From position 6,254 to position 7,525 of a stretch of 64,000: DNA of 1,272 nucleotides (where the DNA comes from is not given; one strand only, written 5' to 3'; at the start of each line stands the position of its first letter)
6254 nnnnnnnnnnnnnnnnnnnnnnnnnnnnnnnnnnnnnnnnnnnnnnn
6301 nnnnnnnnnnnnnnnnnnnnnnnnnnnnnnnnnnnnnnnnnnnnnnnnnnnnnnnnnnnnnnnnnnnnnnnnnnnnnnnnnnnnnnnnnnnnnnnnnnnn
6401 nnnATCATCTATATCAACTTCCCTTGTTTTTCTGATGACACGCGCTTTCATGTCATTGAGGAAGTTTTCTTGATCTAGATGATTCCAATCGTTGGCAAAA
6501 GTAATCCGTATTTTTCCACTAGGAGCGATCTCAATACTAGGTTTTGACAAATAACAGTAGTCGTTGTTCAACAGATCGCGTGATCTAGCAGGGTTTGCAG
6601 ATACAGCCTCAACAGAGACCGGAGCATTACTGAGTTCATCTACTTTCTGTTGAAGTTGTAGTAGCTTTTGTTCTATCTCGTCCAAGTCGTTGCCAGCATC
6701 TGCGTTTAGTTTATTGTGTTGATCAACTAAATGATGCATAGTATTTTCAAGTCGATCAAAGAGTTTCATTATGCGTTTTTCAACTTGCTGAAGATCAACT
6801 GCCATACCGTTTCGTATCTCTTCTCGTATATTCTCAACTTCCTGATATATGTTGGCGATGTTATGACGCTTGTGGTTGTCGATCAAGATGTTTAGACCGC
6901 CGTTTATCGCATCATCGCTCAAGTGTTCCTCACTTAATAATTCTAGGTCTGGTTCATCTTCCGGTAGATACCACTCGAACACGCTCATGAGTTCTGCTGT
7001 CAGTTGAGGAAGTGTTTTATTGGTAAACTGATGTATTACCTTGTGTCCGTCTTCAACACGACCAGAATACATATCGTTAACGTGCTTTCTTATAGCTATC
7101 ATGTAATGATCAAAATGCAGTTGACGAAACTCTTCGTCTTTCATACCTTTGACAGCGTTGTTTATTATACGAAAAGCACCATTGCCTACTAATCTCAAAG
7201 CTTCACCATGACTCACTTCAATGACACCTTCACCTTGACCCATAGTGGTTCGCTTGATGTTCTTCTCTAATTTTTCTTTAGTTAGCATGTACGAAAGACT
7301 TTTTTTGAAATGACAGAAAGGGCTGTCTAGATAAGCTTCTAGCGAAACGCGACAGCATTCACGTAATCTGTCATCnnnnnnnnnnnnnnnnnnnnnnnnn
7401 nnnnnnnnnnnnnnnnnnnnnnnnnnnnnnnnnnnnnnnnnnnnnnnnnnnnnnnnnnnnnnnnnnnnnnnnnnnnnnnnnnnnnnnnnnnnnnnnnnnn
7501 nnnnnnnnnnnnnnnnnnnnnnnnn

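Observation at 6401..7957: Nudix hydrolase domain protein encoded inside the tail/neck structural operon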

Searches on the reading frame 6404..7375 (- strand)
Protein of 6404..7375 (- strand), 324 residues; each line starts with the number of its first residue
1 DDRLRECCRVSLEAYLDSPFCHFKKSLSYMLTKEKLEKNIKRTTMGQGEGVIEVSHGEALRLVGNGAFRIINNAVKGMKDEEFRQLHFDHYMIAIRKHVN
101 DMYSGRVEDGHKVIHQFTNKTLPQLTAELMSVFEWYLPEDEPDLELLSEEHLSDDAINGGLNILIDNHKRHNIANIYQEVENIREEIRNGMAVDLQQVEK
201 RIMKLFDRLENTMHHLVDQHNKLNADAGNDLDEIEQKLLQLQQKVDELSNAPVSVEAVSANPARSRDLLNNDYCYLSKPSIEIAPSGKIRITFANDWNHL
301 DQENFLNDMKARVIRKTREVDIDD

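Call 21: search_protein_representatives(protein=window:6404-7375:-)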
Query: 324 residues. Proteins with E-value up to 0.001 (for the whole library): 98; up to 1e-10: 47; up to 1e-30: 32. The best 98 are listed.
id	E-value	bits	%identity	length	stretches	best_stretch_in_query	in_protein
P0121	7.3e-103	360.8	56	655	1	21-316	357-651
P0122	4.2e-99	348.4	48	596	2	4-317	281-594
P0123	5.4e-99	348.1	53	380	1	23-318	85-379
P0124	8.8e-99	347.4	55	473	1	11-315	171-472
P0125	8.8e-98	344.1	52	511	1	2-316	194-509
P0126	2.3e-97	342.7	54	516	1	32-317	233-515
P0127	5.8e-97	341.4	52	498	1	3-316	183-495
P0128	1.8e-96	339.8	51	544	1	4-316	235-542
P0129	1.2e-95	337.1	50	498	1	2-318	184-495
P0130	1.3e-95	337.0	50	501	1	4-318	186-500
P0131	1.4e-94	333.6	51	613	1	2-316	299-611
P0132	1.8e-94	333.2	52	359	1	2-315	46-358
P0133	2.4e-89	316.4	54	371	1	58-315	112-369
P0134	1.2e-87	310.9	56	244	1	78-319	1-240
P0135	2.0e-82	293.6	59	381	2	24-164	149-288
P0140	4.8e-68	246.4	43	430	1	8-315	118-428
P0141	5.3e-67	243.0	46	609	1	24-318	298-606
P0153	3.9e-30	121.9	33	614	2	150-318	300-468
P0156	4.2e-24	102.1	29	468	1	34-322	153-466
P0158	6.6e-19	85.0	31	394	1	59-314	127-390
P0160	1.0e-17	81.2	33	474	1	57-314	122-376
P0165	1.8e-11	60.6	35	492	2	13-140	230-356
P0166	3.2e-11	59.8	35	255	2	35-146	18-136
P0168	1.1e-10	58.1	29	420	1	41-315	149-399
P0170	2.9e-10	56.7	34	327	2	51-157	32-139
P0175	6.1e-09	52.3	31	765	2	226-313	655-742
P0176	7.0e-09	52.1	33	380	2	34-161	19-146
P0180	6.7e-08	48.9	37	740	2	78-142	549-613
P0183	2.9e-07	46.8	32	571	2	73-176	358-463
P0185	3.4e-07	46.6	28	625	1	81-315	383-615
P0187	1.1e-06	44.9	29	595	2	42-141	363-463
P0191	3.4e-06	43.3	34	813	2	83-161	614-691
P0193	3.8e-06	43.1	34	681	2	77-145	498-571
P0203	4.6e-05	39.6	27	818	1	84-313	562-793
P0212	3.0e-04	36.9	38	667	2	78-143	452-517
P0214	3.5e-04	36.7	32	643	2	33-139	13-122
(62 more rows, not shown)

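Call 22: search_protein_families(library=pfam, proteins=[P0153, P0156, P0158, P0160, P0165, P0175, P0180, P0191, P0203, P0185], max_evalue=0.01)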
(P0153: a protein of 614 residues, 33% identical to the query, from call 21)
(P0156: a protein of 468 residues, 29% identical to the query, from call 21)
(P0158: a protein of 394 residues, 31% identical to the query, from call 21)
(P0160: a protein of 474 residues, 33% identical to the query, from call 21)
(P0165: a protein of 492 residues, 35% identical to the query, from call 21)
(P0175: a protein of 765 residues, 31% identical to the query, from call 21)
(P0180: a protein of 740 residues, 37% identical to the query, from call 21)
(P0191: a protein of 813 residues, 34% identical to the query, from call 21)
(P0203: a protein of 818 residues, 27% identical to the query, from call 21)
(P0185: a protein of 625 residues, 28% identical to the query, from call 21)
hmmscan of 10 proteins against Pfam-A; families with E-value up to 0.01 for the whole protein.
P0153 (614 aa): 3 families
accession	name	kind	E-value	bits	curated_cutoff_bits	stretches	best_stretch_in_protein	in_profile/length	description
PF00293.34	NUDIX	-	6.4e-16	59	21.1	1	13-121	3-121/134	NUDIX domain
PF00210.30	Ferritin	-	1.1e-10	42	24.5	1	481-613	5-139/142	Ferritin-like domain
PF22327.2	Nudt16-like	-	0.004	17.6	27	0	37-100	34-98/161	U8 snoRNA-decapping enzyme-like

P0156 (468 aa): 1 family
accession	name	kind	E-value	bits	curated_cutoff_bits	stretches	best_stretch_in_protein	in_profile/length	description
PF00293.34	NUDIX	-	9.2e-16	58.5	21.1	1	18-123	6-122/134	NUDIX domain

P0158 (394 aa): 1 family
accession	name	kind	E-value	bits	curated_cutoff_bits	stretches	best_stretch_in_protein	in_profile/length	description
PF18734.6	HEPN_AbiU2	-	0.0038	17.2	26.8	1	198-289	52-125/193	AbiU2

P0160 (474 aa): 0 families

P0165 (492 aa): 0 families

P0175 (765 aa): 1 family
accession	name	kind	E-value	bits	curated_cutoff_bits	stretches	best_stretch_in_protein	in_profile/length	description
PF23780.1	S-AdoMet_lyase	-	0.0072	16.7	28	0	45-110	20-93/133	S-Adenosylmethionine lyase family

P0180 (740 aa): 0 families

P0191 (813 aa): 0 families

P0203 (818 aa): 1 family
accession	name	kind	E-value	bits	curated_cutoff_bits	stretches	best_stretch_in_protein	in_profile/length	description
PF15283.12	DUF4595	-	0.008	16.6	34.2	0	66-117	78-131/202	Domain of unknown function (DUF4595) with porin-like fold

P0185 (625 aa): 2 families
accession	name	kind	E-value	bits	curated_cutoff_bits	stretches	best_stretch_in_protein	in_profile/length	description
PF11697.13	DUF3293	-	3.7e-09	37.5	25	1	185-258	1-73/73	Protein of unknown function (DUF3293)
PF23780.1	S-AdoMet_lyase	-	4.3e-05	23.9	28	1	196-275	11-98/133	S-Adenosylmethionine lyase family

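Call 24: search_protein_families(library=phrogs, proteins=[P0153, P0158, P0160, P0165, P0175, P0180, P0191, P0203, P0185, P0176], max_evalue=0.001)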
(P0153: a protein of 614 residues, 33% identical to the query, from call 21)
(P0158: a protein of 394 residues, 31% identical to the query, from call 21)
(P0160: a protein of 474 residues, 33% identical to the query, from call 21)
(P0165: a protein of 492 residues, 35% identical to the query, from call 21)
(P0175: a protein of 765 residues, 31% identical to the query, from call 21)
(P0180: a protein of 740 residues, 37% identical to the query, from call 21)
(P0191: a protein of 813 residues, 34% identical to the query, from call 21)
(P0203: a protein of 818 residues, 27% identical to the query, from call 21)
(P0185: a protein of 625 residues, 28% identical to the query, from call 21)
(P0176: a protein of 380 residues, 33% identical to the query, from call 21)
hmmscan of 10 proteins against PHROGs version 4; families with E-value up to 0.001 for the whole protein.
P0153 (614 aa): 6 families
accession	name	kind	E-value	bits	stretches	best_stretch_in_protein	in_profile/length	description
phrog_1198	-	other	5.5e-15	56.8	1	14-158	38-192/253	MutT/NUDIX hydrolase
phrog_1185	-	other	8.7e-13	49.4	1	15-83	150-226/301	nudix hydrolase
phrog_15528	-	head and packaging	5.4e-10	39.3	1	10-117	518-622/794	portal protein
phrog_10313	-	other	1.3e-07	32.5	1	14-118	12-121/159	nudix hydrolase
phrog_6216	-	unknown function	2.7e-07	30.7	1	18-121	6-101/545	-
phrog_19657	-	other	4.7e-05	24.4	1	18-112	41-144/176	nudix hydrolase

P0158 (394 aa): 1 family
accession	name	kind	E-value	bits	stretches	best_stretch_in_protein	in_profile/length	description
phrog_16759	-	unknown function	0.0007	20.9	0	1-35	1-35/58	-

P0160 (474 aa): 0 families

P0165 (492 aa): 0 families

P0175 (765 aa): 0 families

P0180 (740 aa): 0 families

P0191 (813 aa): 0 families

P0203 (818 aa): 0 families

P0185 (625 aa): 1 family
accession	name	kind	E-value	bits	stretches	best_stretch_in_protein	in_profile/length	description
phrog_2226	-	other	0.00077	20.2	0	196-289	18-122/142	SAM-dependent methyltransferase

P0176 (380 aa): 0 families

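Call 39: predict_structure(alignment_id=A3)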
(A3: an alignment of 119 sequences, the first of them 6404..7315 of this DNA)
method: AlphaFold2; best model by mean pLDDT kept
length: 304 residues; sequences in the alignment: 119
mean_pLDDT: 79.7   pTM: 0.38
mean pLDDT of the five models: 79.7, 78.7, 78.6, 77.7, 74.3
residues with pLDDT >= 90: 136; 70-90: 84; 50-70: 59; < 50: 25
segments of 3 or more residues with pLDDT < 50: 1-4, 21-27, 126-129, 132-135
pLDDT, mean of each block of 10 residues (from residue 1): 54 61 48 63 86 95 94 96 95 94 90 70 51 49 56 67 71 74 85 90 94 96 88 90 91 94 91 92 94 86 53
secondary structure, 60 per line:
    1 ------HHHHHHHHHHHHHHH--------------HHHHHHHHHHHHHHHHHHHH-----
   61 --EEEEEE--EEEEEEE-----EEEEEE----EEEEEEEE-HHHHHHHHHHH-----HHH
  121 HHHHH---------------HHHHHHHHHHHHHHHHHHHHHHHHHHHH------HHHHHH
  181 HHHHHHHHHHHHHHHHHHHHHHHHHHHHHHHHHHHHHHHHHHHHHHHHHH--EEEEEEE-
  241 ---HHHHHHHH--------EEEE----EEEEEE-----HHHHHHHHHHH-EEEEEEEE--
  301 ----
elements in order: H7-21 H36-55 E63-68 E71-77 E83-88 E93-100 H102-112 H118-125 H141-168 H175-230 E233-239 H244-251 E260-263 E268-273 H279-289 E291-298

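Call 51: search_solved_structures(query=A3, max_evalue=1)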
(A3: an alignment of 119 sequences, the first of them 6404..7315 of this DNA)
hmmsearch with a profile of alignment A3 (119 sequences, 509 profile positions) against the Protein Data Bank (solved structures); distinct sequences matched with E-value up to 1: 324 (the best 60 are shown).
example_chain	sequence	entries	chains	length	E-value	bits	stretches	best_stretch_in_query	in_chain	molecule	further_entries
5otn_A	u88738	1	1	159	3.9e-13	52.3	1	93-197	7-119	Nudix (Nucleoside diphosphate linked moiety X)-type motif 1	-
5hzx_A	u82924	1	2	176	4.7e-13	52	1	93-197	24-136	Nudix (Nucleoside diphosphate linked moiety X)-type motif 1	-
4kyx_A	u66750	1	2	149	1.7e-11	46.8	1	95-213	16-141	ADP-ribose pyrophosphatase MutT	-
5mzf_A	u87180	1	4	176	5.7e-11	45.1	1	98-197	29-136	MTH1 protein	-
6glk_A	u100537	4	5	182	7.7e-11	44.7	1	98-197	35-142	7,8-dihydro-8-oxoguanine triphosphatase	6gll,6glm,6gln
5gho_A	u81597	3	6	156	7.8e-11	44.7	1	98-198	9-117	7,8-dihydro-8-oxoguanine triphosphatase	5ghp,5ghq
7esf_A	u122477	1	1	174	9.1e-11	44.5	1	97-197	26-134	7,8-dihydro-8-oxoguanine triphosphatase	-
9xri_A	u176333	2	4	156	9.8e-11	44.3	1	98-197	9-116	Oxidized purine nucleoside triphosphate hydrolase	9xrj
6glf_A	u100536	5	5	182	1e-10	44.3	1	98-197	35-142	7,8-dihydro-8-oxoguanine triphosphatase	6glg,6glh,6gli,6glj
5ghm_A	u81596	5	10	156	1e-10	44.3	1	98-197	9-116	7,8-dihydro-8-oxoguanine triphosphatase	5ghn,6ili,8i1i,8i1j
5ws7_A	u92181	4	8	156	1.1e-10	44.2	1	98-197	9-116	7,8-dihydro-8-oxoguanine triphosphatase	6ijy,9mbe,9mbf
6glt_A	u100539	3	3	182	1.2e-10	44.1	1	98-197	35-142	7,8-dihydro-8-oxoguanine triphosphatase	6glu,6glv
5ghi_A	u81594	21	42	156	1.2e-10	44.1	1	98-197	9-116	7,8-dihydro-8-oxoguanine triphosphatase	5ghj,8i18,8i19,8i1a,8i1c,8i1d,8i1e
4n1u_A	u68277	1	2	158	1.2e-10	44.1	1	98-197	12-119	7,8-dihydro-8-oxoguanine triphosphatase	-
4n1t_A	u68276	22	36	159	1.2e-10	44.1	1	98-197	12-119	7,8-dihydro-8-oxoguanine triphosphatase | Oxidized purine nucleoside triphosphate hydrolase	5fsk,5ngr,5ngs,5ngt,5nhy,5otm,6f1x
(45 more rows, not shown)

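Call 52: find_encoding_contigs(protein=P0203, flank=10000, max_places=2)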
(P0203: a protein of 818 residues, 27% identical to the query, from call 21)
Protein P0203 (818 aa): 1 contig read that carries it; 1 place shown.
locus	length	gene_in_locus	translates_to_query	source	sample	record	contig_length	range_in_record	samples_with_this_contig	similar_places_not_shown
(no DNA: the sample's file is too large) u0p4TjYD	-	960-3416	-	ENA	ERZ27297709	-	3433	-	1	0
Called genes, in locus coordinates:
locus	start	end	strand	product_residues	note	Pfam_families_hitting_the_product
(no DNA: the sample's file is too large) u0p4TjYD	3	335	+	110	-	?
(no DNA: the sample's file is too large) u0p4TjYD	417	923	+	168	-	-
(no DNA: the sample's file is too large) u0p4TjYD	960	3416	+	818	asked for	-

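Call 54: find_encoding_contigs(protein=P0158, flank=10000, max_places=2)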
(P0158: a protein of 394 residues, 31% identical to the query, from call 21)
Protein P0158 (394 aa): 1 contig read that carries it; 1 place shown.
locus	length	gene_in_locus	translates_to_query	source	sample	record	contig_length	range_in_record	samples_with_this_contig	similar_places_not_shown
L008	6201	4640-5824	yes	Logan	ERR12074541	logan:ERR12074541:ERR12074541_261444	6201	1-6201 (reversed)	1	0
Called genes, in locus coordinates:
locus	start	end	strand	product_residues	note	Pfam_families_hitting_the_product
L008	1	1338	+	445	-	?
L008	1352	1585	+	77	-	-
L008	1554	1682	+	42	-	-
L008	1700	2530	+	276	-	-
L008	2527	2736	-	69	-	-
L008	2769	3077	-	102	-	-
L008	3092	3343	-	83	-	-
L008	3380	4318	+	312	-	PF04542:Sigma70_r2, PF04539:Sigma70_r3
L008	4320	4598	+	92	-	-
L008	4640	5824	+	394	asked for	-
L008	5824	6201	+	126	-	?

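Call 55: find_encoding_contigs(protein=P0185, flank=10000, max_places=2)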
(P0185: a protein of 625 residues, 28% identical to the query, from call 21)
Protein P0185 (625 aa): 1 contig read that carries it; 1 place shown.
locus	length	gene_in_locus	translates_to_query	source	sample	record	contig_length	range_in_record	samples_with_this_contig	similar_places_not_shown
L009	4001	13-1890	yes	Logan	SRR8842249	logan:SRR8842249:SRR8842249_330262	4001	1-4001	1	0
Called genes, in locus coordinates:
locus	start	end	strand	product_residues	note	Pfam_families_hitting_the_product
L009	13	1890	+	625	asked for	PF11697:DUF3293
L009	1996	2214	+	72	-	-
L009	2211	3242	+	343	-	PF18182:mCpol, PF22335:Cas10-Cmr2_palm2 (weak)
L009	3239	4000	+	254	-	?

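Call 58: search_dna_similar(query=P0166, collection=phages, mode=protein, max_evalue=0.1, max_rows=15)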
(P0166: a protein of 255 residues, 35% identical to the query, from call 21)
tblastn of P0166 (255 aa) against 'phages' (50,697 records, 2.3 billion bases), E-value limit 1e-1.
No match.

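Call 59: search_dna_similar(query=P0158, collection=phages, mode=protein, max_evalue=0.1, max_rows=15)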
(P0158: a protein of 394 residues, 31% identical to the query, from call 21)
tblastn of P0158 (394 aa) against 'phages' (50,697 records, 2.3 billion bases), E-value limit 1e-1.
No match.

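Call 61: fold_search(model_id=the predicted structure, library=viral)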
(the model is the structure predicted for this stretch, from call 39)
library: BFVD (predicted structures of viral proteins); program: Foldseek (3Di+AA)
matches with E <= 10: 1388; with E <= 0.001: 1
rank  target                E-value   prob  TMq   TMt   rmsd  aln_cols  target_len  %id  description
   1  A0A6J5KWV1            2.9e-32  1.00  0.46  0.31  12.3       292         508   58  Nudix_Hydrolase domain containing protein [uncultured Caudovirales phage]
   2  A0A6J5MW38            9.2e-03  0.98  0.16  0.12  17.1       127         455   11  Uncharacterized protein [uncultured Caudovirales phage]
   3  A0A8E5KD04            9.7e-03  1.00  0.19  0.63   4.8        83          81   11  Uncharacterized protein [Silviavirus remus]
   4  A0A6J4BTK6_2          1.6e-02  0.57  0.17  0.05  21.6       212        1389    8  (no name in the UniProt tables at hand)
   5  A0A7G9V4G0            1.6e-02  0.51  0.15  0.19  20.6       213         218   13  (no name in the UniProt tables at hand)
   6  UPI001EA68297         1.8e-02  1.00  0.18  0.29   5.4        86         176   21  (no name look-up for this kind of identifier)
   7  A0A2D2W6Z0            2.0e-02  0.95  0.12  0.38  12.4        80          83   21  Uncharacterized protein [Pectobacterium phage DU_PP_V]
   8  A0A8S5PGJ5            2.0e-02  0.89  0.16  0.27   8.4       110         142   11  Uncharacterized protein [Siphoviridae sp. ctM5A27]
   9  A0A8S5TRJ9            2.3e-02  0.30  0.14  0.18  18.0       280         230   12  Uncharacterized protein [Siphoviridae sp. ct1SN28]
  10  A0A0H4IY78            2.5e-02  0.44  0.13  0.18  22.4       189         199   12  Uncharacterized protein [Brucella phage 110_141]
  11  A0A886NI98            2.6e-02  0.69  0.14  0.28  15.4       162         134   14  (no name in the UniProt tables at hand)
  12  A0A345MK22            2.8e-02  0.20  0.12  0.15  24.0       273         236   13  Uncharacterized protein [Bacillus phage BSP38]
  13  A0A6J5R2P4            3.3e-02  0.96  0.18  0.43   5.3        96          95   10  Uncharacterized protein [uncultured Caudovirales phage]
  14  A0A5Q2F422            3.5e-02  0.85  0.16  0.35  16.2       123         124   15  Uncharacterized protein [Gordonia phage Sixama]
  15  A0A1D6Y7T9            3.5e-02  0.85  0.14  0.15  14.6       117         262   10  (no name in the UniProt tables at hand)
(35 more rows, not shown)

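Call 72: search_protein_families(library=pfam, proteins=[P0158, P0166, P0170], max_evalue=10)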
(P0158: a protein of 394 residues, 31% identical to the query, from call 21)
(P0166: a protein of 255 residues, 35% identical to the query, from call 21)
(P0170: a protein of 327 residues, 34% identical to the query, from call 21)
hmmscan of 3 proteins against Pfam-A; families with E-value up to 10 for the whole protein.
P0158 (394 aa): 10 families
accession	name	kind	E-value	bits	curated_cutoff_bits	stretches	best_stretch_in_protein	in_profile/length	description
PF18734.6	HEPN_AbiU2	-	0.0038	17.2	26.8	1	198-289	52-125/193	AbiU2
PF22545.2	2CompARG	-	0.046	14.2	27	0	170-211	57-97/170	2-Component system ADP-ribose glycohydrolase domain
PF16535.10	T3SSipB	-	0.048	14.4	31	1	217-320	19-122/155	Type III cell invasion protein SipB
PF03127.19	GAT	-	0.057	14.1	31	1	102-155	6-61/77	GAT domain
PF04108.17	ATG17_like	-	0.082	12.8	43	1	196-296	47-155/355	Autophagy protein ATG17-like domain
PF16515.11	HIP1_clath_bdg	-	0.083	13.7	28.8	1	197-238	33-74/99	Clathrin-binding domain of Huntingtin-interacting protein 1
PF18474.7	DUF5614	-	0.13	12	25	1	247-282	13-48/221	Family of unknown function (DUF5614)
PF12210.13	Hrs_helical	-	0.14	13.1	30.6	1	218-291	3-72/95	Hepatocyte growth factor-regulated tyrosine kinase substrate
PF08581.15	Tup_N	-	0.27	12.1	28.7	1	218-289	6-75/77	Tup N-terminal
PF02185.22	HR1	-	1.4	9.4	33.1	0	218-238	42-62/67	Hr1 repeat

P0166 (255 aa): 2 families
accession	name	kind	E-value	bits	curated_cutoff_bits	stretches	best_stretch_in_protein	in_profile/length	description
PF04463.17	2-thiour_desulf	-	0.043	14.3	34.7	1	195-251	34-85/141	2-thiouracil desulfurase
PF07730.19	HisKA_3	-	0.074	14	24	1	113-158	20-64/68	Histidine kinase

P0170 (327 aa): 3 families
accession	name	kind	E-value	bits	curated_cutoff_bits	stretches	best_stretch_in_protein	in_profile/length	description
PF11037.13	Musclin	-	0.079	13.3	21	1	133-167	33-66/132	Insulin-resistance promoting peptide in skeletal muscle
PF05549.16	Allexi_40kDa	-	0.23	11.4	26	1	68-184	32-149/271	Allexivirus 40kDa protein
PF14362.11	DUF4407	-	0.35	10.5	31.3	1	127-182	115-170/297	Domain of unknown function (DUF4407)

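Call 73: list_cluster_members(proteins=[P0166, P0170, P0176, P0175, P0180, P0191, P0153, P0214, P0160, P0212])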
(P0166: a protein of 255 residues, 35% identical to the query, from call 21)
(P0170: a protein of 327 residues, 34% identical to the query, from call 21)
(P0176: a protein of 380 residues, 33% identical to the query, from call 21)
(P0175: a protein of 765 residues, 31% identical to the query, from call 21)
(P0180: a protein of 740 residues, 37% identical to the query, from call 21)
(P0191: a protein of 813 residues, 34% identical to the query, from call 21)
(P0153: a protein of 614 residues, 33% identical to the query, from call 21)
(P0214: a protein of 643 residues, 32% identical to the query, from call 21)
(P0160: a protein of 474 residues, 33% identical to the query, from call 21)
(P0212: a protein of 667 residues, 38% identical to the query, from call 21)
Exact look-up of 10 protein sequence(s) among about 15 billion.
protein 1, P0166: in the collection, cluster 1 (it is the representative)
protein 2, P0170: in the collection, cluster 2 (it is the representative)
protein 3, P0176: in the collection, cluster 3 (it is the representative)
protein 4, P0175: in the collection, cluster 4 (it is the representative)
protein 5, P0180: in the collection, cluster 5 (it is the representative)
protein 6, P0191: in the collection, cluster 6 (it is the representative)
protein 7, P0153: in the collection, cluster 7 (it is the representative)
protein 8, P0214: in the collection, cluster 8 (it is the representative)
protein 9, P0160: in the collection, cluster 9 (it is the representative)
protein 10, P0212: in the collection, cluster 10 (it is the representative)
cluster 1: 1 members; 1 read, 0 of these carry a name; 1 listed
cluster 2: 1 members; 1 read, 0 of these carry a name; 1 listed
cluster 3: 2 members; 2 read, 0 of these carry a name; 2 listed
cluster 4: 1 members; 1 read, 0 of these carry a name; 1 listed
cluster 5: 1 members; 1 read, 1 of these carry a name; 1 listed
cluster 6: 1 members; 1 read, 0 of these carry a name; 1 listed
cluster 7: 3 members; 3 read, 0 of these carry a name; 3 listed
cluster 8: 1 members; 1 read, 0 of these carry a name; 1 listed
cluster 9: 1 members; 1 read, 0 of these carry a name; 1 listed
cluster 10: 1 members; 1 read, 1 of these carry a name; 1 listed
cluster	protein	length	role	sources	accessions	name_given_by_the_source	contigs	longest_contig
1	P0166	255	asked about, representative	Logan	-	-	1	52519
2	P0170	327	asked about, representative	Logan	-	-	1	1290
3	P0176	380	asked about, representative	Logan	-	-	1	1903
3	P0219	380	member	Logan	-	-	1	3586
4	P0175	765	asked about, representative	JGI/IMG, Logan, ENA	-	-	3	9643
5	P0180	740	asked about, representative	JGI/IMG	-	hypothetical protein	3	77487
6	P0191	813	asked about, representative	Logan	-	-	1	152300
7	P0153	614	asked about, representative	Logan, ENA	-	-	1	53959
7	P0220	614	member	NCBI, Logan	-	-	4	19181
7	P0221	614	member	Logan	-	-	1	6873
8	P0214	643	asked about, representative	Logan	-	-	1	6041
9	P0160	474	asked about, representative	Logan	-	-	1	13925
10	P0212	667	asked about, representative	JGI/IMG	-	hypothetical protein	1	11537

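Call 74: find_encoding_contigs(protein=P0191, flank=10000, max_places=1)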
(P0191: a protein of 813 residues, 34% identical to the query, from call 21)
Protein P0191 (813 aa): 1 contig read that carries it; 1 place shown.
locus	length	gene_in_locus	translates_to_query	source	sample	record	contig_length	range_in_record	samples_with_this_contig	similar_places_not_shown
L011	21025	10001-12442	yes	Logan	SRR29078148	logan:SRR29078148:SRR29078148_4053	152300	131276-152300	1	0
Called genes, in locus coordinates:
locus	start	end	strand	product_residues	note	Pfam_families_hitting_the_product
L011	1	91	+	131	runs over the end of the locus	-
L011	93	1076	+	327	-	-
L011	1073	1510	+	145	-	-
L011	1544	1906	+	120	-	-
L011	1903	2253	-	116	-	-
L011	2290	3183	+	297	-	PF00149:Metallophos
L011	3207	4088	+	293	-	-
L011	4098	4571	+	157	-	-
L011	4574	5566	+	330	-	-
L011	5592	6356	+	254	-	-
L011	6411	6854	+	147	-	-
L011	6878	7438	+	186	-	PF11645:PDDEXK_5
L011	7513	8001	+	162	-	-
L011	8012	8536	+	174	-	-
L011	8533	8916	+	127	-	-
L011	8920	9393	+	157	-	-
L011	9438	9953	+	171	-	PF13529:Peptidase_C39_2 (weak)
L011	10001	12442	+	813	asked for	-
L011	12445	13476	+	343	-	PF18182:mCpol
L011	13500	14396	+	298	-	-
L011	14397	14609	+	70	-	-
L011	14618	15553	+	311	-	-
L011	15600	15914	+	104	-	-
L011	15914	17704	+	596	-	-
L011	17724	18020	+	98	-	-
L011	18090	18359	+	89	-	-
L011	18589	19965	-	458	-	-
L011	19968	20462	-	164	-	-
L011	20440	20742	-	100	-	-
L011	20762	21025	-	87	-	?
